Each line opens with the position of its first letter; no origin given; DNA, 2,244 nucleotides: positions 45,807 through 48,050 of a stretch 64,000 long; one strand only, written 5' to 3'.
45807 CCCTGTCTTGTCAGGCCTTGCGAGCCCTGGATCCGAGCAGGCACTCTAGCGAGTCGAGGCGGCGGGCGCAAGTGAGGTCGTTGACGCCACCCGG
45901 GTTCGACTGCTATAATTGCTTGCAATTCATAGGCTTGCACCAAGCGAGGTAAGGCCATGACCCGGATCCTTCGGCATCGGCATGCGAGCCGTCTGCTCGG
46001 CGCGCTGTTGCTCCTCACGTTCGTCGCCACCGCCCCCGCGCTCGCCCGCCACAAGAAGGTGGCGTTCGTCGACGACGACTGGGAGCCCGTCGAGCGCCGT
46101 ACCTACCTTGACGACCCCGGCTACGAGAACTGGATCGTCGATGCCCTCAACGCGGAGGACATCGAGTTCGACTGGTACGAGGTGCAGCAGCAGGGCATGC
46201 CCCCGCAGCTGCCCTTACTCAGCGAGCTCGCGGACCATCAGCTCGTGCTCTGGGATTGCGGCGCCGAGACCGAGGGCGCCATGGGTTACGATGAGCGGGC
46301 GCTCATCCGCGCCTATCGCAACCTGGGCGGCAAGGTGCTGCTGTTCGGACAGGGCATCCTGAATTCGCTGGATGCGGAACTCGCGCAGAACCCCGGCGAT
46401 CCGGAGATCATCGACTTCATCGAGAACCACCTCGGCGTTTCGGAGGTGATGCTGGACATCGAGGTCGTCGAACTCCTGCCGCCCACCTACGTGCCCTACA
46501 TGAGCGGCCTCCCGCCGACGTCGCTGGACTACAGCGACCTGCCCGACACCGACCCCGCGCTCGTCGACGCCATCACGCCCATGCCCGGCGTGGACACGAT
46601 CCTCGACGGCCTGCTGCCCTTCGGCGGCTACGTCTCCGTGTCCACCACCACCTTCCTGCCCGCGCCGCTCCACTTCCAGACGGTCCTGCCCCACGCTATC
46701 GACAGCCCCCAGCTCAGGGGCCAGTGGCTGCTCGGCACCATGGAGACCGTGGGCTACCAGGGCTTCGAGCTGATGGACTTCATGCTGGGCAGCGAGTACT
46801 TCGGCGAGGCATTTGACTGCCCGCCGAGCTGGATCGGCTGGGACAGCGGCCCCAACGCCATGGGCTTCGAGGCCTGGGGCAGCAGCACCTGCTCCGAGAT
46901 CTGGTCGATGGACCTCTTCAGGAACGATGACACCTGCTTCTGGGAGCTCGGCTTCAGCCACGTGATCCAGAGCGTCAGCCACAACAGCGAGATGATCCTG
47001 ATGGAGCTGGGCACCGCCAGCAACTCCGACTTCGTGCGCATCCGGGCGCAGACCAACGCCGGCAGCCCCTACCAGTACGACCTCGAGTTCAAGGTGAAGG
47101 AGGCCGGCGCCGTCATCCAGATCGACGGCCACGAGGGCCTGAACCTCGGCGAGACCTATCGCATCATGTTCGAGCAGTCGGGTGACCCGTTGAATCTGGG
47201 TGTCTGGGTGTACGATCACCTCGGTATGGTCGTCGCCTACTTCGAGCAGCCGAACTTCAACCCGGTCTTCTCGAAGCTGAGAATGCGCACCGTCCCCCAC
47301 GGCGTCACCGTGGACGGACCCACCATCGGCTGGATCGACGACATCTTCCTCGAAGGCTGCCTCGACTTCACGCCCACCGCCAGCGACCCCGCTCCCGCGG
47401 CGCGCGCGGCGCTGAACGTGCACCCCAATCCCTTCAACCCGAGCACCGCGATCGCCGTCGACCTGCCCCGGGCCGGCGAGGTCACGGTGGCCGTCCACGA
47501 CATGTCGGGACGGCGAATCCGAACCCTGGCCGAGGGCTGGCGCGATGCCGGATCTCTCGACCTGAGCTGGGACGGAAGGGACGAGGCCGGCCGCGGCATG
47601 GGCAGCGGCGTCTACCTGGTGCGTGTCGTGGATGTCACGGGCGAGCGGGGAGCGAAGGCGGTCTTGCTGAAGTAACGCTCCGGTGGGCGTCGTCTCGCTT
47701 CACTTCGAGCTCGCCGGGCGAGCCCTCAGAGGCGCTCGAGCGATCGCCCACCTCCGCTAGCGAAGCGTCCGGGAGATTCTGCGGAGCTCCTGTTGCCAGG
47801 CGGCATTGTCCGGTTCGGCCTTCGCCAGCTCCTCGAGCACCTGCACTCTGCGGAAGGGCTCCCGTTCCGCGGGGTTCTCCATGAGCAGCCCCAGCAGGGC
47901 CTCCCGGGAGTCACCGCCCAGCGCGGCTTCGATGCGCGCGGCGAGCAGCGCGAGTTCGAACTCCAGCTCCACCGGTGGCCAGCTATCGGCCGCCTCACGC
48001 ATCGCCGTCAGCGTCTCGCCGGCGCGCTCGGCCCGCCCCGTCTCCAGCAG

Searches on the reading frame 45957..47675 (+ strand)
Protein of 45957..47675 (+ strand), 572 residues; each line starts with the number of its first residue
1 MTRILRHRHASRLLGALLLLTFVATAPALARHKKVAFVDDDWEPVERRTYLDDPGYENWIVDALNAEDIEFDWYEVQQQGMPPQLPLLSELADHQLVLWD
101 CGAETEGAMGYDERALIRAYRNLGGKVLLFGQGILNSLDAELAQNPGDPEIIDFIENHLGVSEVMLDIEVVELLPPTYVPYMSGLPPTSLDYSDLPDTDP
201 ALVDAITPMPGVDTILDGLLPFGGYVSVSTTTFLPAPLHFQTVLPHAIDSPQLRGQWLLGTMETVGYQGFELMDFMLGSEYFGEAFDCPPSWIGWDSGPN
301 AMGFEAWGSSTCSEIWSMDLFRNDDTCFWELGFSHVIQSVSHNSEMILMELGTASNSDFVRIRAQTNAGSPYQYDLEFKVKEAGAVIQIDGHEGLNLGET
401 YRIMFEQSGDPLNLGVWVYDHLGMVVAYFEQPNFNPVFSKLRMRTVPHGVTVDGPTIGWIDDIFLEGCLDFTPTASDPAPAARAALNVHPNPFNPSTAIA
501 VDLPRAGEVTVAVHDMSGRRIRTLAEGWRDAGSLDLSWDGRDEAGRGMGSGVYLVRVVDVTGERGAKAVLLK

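Call 16: search_protein_families(library=pfam, proteins=[window:45957-47675:+])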
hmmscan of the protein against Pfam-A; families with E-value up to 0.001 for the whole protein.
window:45957-47675:+ (572 aa): 1 family
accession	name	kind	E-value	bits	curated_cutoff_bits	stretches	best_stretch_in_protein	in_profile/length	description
PF13860.13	FlgD_ig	-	8.3e-11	42.2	27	1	500-561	13-77/79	FlgD Ig-like domain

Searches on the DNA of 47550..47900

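Call 31: search_rna_families(source=window, start=47550, end=47900, threshold=evalue, max_evalue=5)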
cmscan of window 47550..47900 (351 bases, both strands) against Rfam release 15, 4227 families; matches with E-value up to 5: 0.
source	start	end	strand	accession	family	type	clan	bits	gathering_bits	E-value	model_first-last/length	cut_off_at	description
